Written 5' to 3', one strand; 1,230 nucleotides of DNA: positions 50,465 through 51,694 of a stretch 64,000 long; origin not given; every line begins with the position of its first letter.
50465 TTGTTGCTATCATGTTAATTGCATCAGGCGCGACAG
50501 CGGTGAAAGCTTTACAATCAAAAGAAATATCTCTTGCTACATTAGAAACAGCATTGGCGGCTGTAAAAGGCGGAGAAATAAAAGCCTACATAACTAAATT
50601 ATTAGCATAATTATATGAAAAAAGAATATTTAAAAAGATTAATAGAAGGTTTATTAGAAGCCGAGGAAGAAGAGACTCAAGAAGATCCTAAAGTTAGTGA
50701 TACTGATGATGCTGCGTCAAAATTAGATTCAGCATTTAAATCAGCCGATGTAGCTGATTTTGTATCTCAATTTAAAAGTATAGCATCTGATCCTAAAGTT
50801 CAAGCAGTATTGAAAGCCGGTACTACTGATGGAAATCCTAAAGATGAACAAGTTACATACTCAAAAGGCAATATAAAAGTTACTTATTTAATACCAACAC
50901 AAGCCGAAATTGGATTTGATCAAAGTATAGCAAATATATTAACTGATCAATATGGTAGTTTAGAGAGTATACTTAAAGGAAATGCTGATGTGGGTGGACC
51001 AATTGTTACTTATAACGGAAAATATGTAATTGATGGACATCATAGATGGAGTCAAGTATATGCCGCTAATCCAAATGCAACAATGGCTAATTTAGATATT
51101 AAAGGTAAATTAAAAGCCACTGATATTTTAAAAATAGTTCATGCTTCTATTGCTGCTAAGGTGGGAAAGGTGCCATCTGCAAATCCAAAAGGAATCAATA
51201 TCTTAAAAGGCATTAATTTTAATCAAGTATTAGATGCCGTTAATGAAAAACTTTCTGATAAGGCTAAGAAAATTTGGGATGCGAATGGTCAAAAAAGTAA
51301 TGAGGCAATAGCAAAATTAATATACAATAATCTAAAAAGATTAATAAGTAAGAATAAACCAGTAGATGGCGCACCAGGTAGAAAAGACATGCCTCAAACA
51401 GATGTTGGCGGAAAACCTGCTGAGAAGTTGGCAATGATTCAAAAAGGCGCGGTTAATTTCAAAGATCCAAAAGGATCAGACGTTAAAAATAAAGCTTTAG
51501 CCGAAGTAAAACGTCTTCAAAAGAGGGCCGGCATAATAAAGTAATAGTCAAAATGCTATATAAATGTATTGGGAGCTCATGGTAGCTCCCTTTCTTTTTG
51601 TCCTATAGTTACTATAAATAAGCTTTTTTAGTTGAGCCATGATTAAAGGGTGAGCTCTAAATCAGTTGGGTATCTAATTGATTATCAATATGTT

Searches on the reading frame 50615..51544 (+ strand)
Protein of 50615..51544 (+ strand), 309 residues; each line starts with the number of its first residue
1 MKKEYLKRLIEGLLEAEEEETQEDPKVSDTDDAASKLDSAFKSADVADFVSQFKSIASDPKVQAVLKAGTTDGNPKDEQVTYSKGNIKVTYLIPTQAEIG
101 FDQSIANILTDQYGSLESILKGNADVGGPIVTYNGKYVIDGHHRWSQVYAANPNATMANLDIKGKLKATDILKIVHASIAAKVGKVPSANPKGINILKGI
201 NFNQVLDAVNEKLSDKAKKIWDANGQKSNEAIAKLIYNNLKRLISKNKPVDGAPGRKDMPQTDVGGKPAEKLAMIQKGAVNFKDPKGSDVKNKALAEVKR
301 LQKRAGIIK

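Call 84: find_related_loci(query=window:50615-51544:+, collection=viral_contigs, flank=1500)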
Query window:50615-51544:+ (309 aa) in viral_contigs; peptide patterns used: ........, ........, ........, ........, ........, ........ (x = any residue, [..] = any of these).
25 stretches matched a pattern; 4 encode a relative of the query (tblastn E <= 1e-3); 4 distinct loci.
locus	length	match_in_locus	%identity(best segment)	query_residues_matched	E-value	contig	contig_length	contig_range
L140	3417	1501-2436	75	1-308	2e-150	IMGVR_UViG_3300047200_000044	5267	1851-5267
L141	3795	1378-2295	71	4-307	4e-144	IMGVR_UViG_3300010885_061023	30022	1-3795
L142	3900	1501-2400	70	4-309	3e-142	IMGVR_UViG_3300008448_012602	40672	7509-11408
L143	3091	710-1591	31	1-263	3e-37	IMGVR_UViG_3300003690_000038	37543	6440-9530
